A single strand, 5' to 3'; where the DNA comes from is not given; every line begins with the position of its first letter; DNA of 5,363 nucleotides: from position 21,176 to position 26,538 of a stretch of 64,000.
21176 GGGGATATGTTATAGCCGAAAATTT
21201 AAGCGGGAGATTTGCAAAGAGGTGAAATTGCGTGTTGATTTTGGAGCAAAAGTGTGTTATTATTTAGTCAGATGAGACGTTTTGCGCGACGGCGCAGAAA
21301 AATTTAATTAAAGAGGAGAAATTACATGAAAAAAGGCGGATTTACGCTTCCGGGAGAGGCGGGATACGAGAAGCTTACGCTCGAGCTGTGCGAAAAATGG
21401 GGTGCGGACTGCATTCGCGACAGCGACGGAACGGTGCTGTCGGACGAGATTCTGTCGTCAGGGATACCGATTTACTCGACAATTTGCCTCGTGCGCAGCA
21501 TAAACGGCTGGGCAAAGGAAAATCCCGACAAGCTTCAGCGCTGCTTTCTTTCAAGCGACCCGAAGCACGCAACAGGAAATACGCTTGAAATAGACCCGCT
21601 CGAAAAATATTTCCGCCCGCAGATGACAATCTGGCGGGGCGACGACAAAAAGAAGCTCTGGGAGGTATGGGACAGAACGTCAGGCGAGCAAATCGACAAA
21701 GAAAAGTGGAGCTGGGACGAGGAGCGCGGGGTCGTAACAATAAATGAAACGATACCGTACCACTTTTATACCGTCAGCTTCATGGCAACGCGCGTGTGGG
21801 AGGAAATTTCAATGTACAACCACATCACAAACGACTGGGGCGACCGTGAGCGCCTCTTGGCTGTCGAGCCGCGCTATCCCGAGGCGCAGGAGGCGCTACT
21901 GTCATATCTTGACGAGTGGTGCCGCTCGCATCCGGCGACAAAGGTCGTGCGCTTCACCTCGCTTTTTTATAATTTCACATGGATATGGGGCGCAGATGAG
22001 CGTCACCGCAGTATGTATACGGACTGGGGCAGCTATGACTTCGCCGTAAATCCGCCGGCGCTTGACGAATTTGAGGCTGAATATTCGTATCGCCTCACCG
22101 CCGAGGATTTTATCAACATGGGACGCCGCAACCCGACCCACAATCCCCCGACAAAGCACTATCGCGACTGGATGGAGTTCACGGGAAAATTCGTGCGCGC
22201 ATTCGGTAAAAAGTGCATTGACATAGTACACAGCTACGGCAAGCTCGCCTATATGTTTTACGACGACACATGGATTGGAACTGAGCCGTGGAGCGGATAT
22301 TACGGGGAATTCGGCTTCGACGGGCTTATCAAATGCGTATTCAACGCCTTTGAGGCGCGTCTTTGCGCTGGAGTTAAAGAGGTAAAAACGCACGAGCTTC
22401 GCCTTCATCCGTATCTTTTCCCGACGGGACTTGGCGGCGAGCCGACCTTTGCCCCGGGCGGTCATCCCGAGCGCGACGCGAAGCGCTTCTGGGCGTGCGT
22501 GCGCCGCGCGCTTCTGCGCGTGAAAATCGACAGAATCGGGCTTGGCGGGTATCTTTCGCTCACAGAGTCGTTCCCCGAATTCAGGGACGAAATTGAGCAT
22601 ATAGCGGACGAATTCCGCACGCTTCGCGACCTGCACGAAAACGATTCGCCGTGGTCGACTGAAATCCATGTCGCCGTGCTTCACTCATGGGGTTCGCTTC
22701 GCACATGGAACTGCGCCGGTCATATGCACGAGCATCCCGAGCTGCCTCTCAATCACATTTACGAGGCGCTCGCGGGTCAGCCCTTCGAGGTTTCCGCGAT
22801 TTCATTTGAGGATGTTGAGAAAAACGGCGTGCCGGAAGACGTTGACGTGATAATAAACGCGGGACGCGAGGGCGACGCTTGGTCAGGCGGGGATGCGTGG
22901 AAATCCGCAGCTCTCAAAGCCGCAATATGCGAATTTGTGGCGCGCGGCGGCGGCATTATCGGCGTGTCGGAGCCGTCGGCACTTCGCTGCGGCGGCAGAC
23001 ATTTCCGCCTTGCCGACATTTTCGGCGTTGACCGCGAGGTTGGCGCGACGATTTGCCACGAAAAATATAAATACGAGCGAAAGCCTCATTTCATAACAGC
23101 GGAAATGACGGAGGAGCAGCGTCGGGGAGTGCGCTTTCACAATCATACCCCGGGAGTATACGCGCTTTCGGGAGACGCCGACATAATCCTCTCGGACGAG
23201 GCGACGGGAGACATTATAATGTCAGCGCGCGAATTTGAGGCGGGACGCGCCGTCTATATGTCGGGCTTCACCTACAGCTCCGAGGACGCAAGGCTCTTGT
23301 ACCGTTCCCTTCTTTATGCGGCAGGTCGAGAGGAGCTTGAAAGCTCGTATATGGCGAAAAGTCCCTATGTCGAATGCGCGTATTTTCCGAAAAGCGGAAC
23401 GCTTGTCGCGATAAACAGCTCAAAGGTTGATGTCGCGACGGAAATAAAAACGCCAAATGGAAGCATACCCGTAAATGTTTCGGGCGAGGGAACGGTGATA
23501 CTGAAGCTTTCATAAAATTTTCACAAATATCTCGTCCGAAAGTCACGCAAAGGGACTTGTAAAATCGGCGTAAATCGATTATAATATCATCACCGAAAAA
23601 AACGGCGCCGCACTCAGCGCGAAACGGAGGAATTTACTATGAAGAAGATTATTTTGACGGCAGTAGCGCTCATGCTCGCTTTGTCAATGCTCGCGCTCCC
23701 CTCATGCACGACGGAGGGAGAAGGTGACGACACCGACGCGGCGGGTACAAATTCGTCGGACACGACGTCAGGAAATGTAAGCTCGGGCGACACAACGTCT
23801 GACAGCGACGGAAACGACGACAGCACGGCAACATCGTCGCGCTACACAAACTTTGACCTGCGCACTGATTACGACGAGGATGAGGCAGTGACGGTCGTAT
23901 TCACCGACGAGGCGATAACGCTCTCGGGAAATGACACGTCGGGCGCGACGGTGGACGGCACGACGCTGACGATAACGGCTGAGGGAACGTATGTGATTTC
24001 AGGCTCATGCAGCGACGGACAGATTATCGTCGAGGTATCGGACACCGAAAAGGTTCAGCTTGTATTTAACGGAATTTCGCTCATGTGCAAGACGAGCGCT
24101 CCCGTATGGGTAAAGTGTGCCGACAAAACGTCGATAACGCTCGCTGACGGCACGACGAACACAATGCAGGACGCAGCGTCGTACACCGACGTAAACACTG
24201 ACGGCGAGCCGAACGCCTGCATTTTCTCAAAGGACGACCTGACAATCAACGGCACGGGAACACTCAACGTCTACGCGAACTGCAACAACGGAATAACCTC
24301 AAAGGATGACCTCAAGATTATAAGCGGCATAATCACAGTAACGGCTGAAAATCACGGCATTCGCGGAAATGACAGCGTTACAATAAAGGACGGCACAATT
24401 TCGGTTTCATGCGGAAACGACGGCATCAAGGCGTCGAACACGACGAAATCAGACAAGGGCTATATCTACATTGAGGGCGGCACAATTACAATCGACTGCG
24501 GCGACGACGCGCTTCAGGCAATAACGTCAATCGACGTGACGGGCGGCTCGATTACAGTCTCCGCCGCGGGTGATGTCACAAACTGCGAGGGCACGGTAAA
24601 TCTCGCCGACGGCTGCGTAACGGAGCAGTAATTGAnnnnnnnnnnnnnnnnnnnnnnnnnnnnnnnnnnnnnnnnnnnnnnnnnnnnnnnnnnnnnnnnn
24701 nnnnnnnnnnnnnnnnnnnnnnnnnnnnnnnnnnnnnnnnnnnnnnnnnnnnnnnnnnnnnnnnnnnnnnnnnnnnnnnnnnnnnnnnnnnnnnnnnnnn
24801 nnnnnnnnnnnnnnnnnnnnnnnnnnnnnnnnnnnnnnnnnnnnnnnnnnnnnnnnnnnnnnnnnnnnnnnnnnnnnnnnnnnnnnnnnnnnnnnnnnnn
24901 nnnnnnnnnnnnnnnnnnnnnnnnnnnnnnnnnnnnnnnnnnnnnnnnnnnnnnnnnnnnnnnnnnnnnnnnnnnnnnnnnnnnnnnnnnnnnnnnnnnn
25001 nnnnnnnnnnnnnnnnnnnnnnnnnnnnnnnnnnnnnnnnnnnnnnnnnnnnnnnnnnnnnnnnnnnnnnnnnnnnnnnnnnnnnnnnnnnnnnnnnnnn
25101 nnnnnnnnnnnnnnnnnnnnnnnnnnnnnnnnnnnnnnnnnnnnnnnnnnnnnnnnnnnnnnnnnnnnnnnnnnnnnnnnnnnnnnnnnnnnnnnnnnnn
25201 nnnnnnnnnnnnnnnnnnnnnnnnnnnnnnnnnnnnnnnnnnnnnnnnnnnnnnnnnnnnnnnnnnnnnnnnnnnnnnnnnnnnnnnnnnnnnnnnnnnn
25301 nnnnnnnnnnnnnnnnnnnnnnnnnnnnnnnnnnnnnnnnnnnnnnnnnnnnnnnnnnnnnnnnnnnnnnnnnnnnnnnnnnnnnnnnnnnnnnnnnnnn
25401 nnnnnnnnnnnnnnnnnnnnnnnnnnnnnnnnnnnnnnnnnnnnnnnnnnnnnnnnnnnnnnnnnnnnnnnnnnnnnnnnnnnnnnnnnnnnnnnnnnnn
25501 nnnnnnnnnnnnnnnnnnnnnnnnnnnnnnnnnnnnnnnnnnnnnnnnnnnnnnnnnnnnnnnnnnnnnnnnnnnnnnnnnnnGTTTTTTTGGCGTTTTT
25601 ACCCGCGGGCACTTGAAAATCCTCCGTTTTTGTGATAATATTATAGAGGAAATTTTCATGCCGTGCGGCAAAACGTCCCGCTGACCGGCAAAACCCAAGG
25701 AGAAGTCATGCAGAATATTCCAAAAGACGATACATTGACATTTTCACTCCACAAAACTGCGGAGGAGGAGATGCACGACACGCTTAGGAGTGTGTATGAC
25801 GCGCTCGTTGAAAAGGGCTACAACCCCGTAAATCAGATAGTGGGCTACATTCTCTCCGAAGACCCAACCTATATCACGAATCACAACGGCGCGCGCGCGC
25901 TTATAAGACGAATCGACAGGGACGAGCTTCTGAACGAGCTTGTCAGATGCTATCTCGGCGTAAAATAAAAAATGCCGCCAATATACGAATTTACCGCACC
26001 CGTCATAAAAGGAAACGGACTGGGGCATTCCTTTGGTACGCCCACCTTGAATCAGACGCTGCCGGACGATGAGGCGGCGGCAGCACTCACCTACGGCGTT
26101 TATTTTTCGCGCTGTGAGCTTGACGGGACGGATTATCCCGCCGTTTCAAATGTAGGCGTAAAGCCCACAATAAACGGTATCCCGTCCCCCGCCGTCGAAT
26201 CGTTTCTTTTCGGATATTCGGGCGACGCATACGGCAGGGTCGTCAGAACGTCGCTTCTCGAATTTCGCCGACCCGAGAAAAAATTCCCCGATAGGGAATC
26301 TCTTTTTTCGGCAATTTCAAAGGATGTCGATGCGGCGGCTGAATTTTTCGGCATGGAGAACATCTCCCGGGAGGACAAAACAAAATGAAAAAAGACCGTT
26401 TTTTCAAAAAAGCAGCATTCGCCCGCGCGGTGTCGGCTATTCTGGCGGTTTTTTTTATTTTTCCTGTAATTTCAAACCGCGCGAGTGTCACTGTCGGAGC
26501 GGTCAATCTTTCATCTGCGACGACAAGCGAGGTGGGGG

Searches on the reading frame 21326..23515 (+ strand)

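Call 60: search_protein_families(library=pfam, proteins=[window:21326-23515:+], max_evalue=0.00001)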
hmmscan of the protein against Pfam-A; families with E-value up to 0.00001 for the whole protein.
window:21326-23515:+ (729 aa): 3 families
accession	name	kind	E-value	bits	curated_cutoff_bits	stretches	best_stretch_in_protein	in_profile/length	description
PF09508.16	Lact_bio_phlase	-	3.9e-180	599.4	26.6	1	4-444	1-433/434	Lacto-N-biose phosphorylase N-terminal TIM barrel domain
PF17385.8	LBP_M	-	3e-72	243.2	25.2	1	449-669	2-220/221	Lacto-N-biose phosphorylase central domain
PF17386.8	LBP_C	-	2.9e-07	30.7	26.6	1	675-714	1-40/53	Lacto-N-biose phosphorylase C-terminal domain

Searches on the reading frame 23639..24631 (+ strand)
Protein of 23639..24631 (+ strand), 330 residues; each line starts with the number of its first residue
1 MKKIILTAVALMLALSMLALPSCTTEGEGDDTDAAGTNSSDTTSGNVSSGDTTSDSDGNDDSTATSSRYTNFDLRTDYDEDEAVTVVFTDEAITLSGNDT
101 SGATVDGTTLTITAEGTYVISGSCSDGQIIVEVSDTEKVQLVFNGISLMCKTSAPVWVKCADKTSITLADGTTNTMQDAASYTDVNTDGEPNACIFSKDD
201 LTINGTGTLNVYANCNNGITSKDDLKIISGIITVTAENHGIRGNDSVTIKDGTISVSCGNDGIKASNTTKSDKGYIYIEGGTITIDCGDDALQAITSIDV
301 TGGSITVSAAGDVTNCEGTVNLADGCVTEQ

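Call 60: search_protein_families(library=pfam, proteins=[window:23639-24631:+], max_evalue=0.00001)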
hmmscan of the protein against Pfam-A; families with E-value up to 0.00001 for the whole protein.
window:23639-24631:+ (330 aa): 1 family
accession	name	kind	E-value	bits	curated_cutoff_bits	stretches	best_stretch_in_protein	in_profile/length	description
PF14262.12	Cthe_2159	-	1.1e-77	261.3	25.8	1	106-313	1-205/262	Carbohydrate-binding domain-containing protein Cthe_2159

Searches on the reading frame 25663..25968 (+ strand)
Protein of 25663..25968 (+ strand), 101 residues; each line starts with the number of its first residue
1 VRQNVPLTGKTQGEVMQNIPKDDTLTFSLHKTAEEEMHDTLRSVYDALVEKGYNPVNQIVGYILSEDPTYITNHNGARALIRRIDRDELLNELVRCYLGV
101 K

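Call 61: search_protein_families(library=pfam, proteins=[window:25663-25968:+], max_evalue=0.00001)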
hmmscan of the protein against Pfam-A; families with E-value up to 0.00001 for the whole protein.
window:25663-25968:+ (101 aa): 1 family
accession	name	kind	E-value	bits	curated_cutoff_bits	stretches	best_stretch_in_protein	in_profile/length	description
PF06135.17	IreB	-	3.3e-36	123.8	25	1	22-98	1-77/78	IreB regulatory phosphoprotein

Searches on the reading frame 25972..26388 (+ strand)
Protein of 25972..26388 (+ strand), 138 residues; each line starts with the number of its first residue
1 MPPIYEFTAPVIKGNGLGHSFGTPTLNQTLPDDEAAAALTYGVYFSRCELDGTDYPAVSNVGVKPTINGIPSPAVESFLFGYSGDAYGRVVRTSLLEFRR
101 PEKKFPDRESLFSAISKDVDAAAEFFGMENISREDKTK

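Call 61: search_protein_families(library=pfam, proteins=[window:25972-26388:+], max_evalue=0.00001)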
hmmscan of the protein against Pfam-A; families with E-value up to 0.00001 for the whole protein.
window:25972-26388:+ (138 aa): 1 family
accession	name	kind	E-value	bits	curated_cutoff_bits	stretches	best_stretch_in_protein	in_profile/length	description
PF01687.23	Flavokinase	-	4.2e-29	101.7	19.6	1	5-126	5-124/124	Riboflavin kinase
